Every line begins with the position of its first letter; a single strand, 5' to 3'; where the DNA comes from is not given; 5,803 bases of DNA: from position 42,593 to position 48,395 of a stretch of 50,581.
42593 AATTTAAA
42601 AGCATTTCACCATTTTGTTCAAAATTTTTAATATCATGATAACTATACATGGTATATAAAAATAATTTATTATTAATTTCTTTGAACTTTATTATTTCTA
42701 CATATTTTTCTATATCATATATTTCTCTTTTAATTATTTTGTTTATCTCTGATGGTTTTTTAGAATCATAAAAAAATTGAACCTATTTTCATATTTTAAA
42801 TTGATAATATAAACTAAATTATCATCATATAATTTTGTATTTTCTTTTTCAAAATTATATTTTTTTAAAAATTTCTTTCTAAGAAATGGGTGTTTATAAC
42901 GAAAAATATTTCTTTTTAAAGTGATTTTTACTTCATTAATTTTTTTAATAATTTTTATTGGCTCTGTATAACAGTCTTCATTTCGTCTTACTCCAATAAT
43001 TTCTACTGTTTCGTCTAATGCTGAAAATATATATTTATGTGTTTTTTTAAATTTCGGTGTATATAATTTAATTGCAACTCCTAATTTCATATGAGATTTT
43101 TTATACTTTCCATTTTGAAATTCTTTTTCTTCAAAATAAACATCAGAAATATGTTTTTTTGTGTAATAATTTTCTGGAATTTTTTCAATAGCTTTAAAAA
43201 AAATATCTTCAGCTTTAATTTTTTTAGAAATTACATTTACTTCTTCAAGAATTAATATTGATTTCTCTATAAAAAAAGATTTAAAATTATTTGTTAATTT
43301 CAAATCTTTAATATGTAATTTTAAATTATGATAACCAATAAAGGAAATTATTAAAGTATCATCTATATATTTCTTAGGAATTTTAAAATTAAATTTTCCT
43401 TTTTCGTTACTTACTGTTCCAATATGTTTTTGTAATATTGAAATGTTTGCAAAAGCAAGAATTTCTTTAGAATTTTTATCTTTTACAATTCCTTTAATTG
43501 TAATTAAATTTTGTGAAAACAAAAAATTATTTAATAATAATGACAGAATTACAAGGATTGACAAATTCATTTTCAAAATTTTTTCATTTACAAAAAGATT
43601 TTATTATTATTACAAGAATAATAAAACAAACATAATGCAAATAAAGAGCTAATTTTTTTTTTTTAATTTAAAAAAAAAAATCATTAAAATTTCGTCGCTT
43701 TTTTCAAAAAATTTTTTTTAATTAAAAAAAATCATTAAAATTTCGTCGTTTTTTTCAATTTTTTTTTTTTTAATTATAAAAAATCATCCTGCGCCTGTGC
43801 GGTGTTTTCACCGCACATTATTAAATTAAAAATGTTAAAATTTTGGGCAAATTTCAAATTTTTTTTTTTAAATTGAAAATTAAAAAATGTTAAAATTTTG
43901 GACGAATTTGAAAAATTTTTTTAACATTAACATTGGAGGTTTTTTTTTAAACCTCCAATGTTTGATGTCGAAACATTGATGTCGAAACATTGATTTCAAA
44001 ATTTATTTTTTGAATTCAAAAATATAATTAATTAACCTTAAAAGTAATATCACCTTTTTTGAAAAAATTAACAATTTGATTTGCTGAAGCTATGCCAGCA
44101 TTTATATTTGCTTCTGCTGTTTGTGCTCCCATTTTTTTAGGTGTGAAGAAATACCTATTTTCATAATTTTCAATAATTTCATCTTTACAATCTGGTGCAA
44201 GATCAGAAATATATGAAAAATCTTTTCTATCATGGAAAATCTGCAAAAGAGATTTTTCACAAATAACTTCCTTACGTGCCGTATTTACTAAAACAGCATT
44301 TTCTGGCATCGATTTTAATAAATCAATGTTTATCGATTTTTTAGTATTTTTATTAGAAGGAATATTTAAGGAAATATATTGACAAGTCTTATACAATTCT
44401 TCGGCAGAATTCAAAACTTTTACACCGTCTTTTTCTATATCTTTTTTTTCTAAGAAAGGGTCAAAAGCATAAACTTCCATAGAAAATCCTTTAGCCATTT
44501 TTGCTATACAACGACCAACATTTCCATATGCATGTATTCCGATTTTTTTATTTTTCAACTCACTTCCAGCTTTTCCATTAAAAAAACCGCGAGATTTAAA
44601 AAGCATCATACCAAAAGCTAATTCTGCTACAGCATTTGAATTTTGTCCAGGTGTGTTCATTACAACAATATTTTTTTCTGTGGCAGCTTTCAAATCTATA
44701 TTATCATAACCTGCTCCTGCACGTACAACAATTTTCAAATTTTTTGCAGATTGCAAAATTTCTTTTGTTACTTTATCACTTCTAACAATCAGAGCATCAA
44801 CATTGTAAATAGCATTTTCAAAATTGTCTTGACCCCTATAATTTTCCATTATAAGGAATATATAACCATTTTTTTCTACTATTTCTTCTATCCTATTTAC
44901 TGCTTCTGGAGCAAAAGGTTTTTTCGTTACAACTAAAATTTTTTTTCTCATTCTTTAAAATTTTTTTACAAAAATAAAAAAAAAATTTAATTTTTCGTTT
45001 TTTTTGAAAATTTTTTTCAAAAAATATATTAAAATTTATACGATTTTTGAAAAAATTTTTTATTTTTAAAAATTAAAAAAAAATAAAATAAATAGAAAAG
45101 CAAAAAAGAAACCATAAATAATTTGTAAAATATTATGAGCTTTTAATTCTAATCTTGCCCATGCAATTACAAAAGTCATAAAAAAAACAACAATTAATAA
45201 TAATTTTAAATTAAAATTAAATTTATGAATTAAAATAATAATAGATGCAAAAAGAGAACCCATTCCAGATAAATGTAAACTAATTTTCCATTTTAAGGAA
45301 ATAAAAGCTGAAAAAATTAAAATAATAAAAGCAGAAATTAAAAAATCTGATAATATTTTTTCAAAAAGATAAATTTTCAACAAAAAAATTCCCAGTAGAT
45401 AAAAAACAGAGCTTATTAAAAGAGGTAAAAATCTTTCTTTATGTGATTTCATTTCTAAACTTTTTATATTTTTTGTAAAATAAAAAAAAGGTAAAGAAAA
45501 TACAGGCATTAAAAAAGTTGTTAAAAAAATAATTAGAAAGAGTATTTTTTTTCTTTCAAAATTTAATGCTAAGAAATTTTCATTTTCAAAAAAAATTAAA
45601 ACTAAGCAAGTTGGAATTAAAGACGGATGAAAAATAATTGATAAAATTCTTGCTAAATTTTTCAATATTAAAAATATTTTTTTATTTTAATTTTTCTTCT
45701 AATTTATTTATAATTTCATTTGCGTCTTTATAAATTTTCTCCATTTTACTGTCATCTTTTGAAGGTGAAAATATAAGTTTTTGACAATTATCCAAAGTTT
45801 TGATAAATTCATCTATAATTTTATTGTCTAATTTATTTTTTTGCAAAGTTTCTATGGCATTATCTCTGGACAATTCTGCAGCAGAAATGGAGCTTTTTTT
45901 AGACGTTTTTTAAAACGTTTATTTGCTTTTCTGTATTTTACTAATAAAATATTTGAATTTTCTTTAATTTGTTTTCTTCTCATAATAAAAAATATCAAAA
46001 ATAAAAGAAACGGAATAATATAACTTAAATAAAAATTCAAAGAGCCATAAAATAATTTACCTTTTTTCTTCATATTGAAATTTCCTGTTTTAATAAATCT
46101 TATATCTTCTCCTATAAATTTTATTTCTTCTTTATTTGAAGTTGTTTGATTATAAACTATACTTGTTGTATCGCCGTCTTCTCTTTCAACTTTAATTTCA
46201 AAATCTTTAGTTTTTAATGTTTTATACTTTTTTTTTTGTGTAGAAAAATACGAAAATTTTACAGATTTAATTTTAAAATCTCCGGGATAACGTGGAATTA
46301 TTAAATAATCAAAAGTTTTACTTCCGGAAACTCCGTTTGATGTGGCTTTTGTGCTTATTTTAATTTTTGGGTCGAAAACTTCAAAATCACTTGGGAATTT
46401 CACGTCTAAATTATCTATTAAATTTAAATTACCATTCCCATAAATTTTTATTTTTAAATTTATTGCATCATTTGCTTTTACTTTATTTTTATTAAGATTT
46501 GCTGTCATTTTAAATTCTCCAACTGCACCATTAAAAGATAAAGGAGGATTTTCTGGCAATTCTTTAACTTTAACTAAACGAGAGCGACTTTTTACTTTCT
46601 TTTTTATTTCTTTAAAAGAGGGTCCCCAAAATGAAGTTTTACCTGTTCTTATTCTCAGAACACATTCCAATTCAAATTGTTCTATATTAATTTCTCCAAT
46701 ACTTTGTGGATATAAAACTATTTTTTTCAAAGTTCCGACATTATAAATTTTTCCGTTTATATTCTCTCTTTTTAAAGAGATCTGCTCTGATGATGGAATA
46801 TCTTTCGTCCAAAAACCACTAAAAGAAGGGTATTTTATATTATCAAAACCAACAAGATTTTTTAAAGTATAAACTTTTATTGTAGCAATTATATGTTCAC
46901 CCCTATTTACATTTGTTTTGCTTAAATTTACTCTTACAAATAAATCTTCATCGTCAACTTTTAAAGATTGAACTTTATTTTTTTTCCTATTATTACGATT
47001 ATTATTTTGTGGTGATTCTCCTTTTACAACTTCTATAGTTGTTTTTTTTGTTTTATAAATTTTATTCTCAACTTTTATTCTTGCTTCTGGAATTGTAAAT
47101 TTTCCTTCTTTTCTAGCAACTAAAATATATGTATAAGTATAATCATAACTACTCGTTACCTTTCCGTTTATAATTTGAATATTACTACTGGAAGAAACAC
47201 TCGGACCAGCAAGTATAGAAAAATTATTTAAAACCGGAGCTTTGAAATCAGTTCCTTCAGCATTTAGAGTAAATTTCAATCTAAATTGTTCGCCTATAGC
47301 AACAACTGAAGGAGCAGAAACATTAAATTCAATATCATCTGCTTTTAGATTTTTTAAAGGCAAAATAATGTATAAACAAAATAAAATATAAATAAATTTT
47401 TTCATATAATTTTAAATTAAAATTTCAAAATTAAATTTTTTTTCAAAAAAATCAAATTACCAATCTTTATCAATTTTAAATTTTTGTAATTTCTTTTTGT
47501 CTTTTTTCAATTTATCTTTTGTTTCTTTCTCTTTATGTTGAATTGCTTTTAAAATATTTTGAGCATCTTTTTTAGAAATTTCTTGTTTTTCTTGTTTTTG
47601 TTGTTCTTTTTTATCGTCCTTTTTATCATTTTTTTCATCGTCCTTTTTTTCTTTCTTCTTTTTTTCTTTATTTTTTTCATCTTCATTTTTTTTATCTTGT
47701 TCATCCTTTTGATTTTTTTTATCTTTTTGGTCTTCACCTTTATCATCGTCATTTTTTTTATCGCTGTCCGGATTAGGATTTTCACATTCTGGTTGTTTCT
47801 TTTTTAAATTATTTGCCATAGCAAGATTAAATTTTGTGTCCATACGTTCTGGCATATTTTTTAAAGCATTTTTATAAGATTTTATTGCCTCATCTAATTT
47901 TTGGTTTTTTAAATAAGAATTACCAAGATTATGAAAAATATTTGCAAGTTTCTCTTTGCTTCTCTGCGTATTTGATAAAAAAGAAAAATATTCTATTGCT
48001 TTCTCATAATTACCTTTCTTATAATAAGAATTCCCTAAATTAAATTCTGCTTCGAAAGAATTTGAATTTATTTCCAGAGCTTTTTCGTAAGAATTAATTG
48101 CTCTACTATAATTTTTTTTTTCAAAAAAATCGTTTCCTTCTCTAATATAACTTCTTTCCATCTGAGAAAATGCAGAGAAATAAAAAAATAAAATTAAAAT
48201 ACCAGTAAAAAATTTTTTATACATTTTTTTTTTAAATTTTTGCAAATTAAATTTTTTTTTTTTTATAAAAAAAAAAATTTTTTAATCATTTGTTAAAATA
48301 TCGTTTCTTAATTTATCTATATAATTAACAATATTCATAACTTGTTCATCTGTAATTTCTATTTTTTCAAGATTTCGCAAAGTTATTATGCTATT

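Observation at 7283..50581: One short repeat family fills almost every intergenic gap, with the G/C core homogenised per array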

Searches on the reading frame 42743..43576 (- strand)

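Call 34: search_protein_families(library=pfam, proteins=[window:42743-43576:-], max_evalue=0.00001)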
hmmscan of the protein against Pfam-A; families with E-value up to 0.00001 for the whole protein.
window:42743-43576:- (277 aa): 2 families
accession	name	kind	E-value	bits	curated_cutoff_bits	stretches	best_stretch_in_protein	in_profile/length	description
PF13715.12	CarbopepD_reg_2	-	6.9e-16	58.5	32.2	1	27-115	1-88/88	CarboxypepD_reg-like domain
PF13620.12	CarboxypepD_reg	-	3.4e-06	27.8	32.3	1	26-85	1-62/82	Carboxypeptidase regulatory-like domain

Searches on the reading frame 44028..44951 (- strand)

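Call 34: search_protein_families(library=pfam, proteins=[window:44028-44951:-], max_evalue=0.00001)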
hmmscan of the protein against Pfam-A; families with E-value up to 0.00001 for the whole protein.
window:44028-44951:- (307 aa): 2 families
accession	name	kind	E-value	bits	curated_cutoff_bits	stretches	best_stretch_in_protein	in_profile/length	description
PF00389.36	2-Hacid_dh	-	8.5e-31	106.8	24.6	1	12-307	6-134/134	D-isomer specific 2-hydroxyacid dehydrogenase, catalytic domain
PF02826.25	2-Hacid_dh_C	-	1.5e-28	99.9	25.1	1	126-250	28-152/178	D-isomer specific 2-hydroxyacid dehydrogenase, NAD binding domain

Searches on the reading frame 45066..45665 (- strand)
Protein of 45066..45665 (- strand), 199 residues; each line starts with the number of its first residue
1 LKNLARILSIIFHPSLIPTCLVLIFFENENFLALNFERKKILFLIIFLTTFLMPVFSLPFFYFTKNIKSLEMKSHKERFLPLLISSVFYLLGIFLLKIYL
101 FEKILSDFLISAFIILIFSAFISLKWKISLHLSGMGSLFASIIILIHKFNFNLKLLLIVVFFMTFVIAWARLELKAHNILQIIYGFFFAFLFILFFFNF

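Call 34: search_protein_families(library=pfam, proteins=[window:45066-45665:-], max_evalue=0.00001)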
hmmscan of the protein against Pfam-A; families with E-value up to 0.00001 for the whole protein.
window:45066-45665:- (199 aa): 0 families

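Call 46: search_protein_families(library=pfam, proteins=[window:45066-45665:-], max_evalue=0.01)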
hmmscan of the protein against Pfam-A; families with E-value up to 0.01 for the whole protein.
window:45066-45665:- (199 aa): 1 family
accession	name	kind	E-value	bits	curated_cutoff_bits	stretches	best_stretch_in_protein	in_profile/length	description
PF01569.27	PAP2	-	0.0052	17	27.2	0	124-198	51-123/130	PAP2 superfamily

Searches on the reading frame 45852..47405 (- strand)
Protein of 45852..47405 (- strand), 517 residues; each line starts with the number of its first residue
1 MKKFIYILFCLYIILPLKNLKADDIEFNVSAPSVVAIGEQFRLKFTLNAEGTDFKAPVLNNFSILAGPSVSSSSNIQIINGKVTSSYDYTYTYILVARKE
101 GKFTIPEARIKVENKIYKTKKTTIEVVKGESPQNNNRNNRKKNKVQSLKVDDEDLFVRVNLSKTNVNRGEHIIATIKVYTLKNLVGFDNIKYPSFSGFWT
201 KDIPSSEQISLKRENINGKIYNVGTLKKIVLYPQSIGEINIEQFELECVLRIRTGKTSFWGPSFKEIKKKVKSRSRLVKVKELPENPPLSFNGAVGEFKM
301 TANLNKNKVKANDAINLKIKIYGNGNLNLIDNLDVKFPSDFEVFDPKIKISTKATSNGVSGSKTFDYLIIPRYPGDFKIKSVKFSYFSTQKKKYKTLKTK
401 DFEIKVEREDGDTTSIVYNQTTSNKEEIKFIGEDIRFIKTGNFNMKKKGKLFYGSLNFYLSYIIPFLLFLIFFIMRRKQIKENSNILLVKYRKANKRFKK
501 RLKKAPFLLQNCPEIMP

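Call 34: search_protein_families(library=pfam, proteins=[window:45852-47405:-], max_evalue=0.00001)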
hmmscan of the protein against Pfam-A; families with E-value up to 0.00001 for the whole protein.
window:45852-47405:- (517 aa): 1 family
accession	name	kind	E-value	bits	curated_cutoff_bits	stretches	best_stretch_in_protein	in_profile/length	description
PF13584.12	BatD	-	1.5e-49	167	24.1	2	30-126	3-92/92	BatD DUF11 like domain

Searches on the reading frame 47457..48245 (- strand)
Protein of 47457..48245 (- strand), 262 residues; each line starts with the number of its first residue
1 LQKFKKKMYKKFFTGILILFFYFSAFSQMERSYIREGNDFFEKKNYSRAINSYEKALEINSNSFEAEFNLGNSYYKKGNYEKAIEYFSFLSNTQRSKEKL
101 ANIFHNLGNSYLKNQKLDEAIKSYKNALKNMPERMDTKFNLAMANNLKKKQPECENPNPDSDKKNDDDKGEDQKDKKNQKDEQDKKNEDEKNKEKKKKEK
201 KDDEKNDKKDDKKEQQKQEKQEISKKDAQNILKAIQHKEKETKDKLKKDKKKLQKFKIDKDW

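Call 34: search_protein_families(library=pfam, proteins=[window:47457-48245:-], max_evalue=0.00001)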
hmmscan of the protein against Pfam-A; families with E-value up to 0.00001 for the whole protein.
window:47457-48245:- (262 aa): 13 families
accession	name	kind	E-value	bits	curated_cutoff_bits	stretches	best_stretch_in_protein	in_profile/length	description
PF00515.34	TPR_1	-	3.1e-23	81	27.8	3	101-130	1-30/34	Tetratricopeptide repeat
PF07719.23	TPR_2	-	1.1e-21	75.6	27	2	102-133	2-33/34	Tetratricopeptide repeat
PF13414.12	TPR_11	-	1.2e-17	63.7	26.8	1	37-78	1-42/42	TPR repeat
PF13432.12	TPR_16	-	1.1e-14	54.9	32.7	1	35-87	2-54/65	Tetratricopeptide repeat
PF13181.12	TPR_8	-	2.4e-14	52.6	25.7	0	102-129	2-29/34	Tetratricopeptide repeat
PF13424.12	TPR_12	-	7.3e-14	52.2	30.1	1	66-131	5-75/77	Tetratricopeptide repeat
PF13176.12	TPR_7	-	3.9e-12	45.7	27.9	0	105-128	3-26/36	Tetratricopeptide repeat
PF14559.12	TPR_19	-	2.8e-11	44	25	1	41-87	2-48/68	Tetratricopeptide repeat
PF13174.12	TPR_6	-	7.1e-10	39.3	26.3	0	65-88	1-24/33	Tetratricopeptide repeat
PF13431.12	TPR_17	-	9.2e-09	35.3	24.4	0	53-85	2-34/34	Tetratricopeptide repeat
PF13374.12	TPR_10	-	2.9e-08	33.9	27.5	0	101-128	2-29/42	Tetratricopeptide repeat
PF12895.13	ANAPC3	-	2.6e-07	31.3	27.2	1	43-126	2-81/82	Anaphase-promoting complex, cyclosome, subunit 3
PF24575.1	TPR_Slam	-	6.6e-07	30.1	35.2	0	113-149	59-95/104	Surface lipoprotein assembly modifier, N-terminal TPR repeats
